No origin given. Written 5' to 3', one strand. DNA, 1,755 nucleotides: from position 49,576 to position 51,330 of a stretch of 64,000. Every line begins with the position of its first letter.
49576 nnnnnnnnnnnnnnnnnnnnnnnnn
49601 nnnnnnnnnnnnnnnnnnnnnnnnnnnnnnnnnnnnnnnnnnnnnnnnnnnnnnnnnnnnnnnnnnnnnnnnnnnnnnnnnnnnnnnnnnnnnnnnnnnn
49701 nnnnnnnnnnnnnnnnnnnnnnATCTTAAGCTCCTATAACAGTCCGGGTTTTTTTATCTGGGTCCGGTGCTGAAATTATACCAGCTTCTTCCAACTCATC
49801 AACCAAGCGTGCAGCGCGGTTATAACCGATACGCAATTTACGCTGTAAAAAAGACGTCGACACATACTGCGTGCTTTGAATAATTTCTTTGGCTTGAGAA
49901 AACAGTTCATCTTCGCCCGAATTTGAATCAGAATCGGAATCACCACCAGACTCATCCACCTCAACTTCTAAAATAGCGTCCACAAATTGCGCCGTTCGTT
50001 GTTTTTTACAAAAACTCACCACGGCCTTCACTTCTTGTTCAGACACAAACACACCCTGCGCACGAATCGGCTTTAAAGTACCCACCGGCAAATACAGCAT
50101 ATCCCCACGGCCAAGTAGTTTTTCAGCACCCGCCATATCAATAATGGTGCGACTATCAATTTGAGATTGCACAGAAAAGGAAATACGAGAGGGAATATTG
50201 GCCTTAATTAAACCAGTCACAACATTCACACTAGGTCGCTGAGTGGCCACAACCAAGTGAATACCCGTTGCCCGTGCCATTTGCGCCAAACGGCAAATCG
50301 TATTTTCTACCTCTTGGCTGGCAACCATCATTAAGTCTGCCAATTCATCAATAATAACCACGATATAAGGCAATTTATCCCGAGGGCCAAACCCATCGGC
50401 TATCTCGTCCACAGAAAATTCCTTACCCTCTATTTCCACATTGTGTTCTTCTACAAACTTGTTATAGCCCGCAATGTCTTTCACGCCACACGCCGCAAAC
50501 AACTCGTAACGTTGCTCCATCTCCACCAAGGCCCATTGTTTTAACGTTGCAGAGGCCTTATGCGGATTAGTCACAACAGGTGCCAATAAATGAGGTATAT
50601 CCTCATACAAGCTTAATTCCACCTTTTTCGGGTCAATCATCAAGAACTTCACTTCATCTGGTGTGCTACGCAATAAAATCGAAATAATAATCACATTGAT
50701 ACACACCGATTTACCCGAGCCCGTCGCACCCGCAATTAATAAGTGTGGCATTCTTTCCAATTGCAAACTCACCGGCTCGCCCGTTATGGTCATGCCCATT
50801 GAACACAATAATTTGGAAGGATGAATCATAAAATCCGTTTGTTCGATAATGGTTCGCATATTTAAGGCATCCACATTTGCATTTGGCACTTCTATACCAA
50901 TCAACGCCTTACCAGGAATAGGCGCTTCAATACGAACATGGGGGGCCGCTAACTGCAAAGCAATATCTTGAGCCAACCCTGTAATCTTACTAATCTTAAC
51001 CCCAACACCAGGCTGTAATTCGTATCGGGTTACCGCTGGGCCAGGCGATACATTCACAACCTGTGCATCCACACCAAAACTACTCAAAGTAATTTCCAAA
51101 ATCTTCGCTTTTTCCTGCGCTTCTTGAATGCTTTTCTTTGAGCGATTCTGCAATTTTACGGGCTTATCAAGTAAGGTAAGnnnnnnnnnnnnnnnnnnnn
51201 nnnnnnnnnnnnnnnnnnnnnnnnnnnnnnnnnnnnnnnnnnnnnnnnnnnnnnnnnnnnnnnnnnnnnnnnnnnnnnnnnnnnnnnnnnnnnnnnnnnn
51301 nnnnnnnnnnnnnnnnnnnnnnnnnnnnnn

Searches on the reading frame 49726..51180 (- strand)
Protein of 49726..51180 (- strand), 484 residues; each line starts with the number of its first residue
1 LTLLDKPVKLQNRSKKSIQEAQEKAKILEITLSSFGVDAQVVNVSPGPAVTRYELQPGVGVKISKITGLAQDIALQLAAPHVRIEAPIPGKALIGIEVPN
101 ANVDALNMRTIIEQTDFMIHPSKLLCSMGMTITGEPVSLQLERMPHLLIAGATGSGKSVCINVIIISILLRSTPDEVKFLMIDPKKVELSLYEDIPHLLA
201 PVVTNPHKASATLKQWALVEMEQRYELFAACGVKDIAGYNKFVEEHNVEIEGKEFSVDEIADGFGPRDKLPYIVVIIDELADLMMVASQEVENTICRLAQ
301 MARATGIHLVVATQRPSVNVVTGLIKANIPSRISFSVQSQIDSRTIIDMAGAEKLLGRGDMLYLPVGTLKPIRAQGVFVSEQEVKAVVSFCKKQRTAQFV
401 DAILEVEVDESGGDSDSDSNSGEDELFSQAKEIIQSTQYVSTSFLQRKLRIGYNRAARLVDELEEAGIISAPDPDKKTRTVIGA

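Call 32: find_homologous_proteins(query=window:49726-51180:-, max_evalue=1e-40)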
Query window:49726-51180:- (484 aa): 8000 proteins with E <= 1e-40 among 8000 candidates; the best 120 are listed.
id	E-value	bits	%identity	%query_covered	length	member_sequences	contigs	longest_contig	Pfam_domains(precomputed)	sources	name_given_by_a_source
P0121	0.0e+0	1043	100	100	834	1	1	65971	PF01935.24,PF17854.7,PF12846.14,PF13491.12,PF01580.25,PF09397.17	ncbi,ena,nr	ncbi:MAG: DNA translocase FtsK 4TM domain-containing protein [bacterium]|nr:DNA translocase FtsK 4TM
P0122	5.6e-297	1003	95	100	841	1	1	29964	PF01935.24,PF17854.7,PF12846.14,PF13491.12,PF01580.25,PF09397.17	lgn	-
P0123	1.1e-254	863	90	90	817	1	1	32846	PF01935.24,PF17854.7,PF12846.14,PF13491.12,PF01580.25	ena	-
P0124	2.0e-206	704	69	100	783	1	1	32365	PF17854.7,PF12846.14,PF13491.12,PF01580.25,PF09397.17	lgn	-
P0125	1.6e-202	691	68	100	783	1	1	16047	PF17854.7,PF12846.14,PF13491.12,PF01580.25,PF09397.17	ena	-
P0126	3.1e-202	690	68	99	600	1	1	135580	PF17854.7,PF12846.14,PF01580.25,PF09397.17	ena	-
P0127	1.7e-199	681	68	100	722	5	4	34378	PF17854.7,PF12846.14,PF01580.25,PF09397.17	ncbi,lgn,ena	-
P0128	1.9e-198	678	68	100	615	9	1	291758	PF17854.7,PF12846.14,PF20703.4,PF01580.25,PF09397.17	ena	-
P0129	2.1e-198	678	64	100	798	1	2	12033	PF17854.7,PF12846.14,PF01580.25,PF09397.17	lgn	-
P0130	3.5e-198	677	68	100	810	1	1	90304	PF17854.7,PF13491.12,PF01580.25,PF09397.17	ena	-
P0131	4.6e-198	677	65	100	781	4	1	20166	PF17854.7,PF12846.14,PF13491.12,PF01580.25,PF09397.17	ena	-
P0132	3.3e-197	674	68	96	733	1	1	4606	PF17854.7,PF12846.14,PF01580.25,PF09397.17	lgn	-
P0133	5.3e-197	673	67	100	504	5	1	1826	PF01935.24,PF17854.7,PF12846.14,PF01580.25,PF09397.17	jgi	-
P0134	9.5e-197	672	66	99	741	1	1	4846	PF17854.7,PF12846.14,PF13491.12,PF01580.25,PF09397.17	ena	-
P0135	1.5e-196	672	68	100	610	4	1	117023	PF01935.24,PF17854.7,PF01580.25,PF09397.17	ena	-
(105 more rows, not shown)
